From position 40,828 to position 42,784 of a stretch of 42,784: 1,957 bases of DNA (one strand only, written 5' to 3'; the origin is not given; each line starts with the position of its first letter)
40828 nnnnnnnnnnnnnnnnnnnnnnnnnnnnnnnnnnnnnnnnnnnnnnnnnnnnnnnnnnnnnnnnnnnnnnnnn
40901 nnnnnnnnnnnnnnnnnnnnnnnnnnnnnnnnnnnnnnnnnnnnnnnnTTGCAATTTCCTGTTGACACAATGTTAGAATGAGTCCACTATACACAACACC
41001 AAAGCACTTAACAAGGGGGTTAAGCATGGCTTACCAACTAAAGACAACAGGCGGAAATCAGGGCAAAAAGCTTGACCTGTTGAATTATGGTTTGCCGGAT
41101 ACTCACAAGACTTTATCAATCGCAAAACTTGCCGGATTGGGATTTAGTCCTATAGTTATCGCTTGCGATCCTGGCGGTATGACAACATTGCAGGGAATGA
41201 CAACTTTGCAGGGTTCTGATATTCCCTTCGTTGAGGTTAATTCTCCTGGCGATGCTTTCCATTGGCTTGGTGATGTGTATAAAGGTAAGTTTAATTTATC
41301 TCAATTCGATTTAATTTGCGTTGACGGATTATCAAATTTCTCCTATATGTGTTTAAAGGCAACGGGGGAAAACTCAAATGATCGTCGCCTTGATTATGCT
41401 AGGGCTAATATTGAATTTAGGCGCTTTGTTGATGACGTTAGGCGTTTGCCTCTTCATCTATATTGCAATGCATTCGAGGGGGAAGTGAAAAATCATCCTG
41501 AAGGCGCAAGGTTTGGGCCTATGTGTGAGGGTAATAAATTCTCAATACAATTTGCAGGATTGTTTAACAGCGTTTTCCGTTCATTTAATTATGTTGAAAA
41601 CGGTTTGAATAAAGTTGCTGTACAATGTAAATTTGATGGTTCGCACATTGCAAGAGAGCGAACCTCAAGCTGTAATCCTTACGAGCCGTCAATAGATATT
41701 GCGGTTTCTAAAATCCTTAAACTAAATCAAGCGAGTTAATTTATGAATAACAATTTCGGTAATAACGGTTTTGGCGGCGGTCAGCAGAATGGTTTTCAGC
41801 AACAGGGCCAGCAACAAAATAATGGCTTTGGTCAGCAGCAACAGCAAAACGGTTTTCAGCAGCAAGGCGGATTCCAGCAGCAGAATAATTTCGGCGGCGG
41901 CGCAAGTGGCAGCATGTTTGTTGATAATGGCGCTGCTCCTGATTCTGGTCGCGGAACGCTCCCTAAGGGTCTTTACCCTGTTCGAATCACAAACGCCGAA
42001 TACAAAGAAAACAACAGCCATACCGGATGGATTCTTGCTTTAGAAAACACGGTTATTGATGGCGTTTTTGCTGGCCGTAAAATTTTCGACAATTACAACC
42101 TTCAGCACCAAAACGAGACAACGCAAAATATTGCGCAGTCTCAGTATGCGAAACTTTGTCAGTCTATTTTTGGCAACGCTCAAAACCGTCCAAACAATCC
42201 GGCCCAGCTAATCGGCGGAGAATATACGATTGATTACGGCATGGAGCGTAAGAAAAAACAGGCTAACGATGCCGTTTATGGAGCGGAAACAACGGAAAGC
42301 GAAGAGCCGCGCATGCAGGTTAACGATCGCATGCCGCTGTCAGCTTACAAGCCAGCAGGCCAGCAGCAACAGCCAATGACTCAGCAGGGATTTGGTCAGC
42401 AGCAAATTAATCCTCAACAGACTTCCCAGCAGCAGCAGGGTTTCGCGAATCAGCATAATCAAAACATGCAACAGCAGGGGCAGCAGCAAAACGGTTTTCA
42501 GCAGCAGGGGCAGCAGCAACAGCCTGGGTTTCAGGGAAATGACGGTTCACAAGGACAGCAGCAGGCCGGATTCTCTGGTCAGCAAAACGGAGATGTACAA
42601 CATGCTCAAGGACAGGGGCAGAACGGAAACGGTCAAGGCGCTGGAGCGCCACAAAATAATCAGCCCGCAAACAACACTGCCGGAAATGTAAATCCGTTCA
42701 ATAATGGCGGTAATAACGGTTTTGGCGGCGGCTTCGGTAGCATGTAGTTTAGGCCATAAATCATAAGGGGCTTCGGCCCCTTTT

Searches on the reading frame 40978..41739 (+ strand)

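Call 12: search_protein_families(library=pfam, proteins=[window:40978-41739:+], max_evalue=0.001)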
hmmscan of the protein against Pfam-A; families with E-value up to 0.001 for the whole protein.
window:40978-41739:+ (253 aa): 1 family
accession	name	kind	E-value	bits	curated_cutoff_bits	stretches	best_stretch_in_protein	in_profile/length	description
PF13479.12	AAA_24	-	3.8e-05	24.1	27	1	31-199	2-165/195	AAA domain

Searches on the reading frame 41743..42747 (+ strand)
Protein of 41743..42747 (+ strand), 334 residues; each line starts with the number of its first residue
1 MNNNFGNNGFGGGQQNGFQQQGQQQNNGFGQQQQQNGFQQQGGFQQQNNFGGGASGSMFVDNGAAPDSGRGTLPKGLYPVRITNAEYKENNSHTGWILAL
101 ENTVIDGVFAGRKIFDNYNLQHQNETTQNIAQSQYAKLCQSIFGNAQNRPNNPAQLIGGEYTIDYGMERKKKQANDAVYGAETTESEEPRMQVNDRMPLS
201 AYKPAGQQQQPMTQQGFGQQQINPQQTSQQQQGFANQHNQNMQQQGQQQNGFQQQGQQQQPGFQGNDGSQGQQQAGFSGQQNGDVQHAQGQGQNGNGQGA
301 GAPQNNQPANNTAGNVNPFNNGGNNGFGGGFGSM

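Call 12: search_protein_families(library=pfam, proteins=[window:41743-42747:+], max_evalue=0.001)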
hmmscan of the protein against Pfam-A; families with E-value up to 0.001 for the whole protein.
window:41743-42747:+ (334 aa): 1 family
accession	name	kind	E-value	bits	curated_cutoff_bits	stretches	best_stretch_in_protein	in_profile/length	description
PF05037.18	DUF669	-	2.9e-09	37.6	21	1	69-142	10-84/138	Protein of unknown function (DUF669)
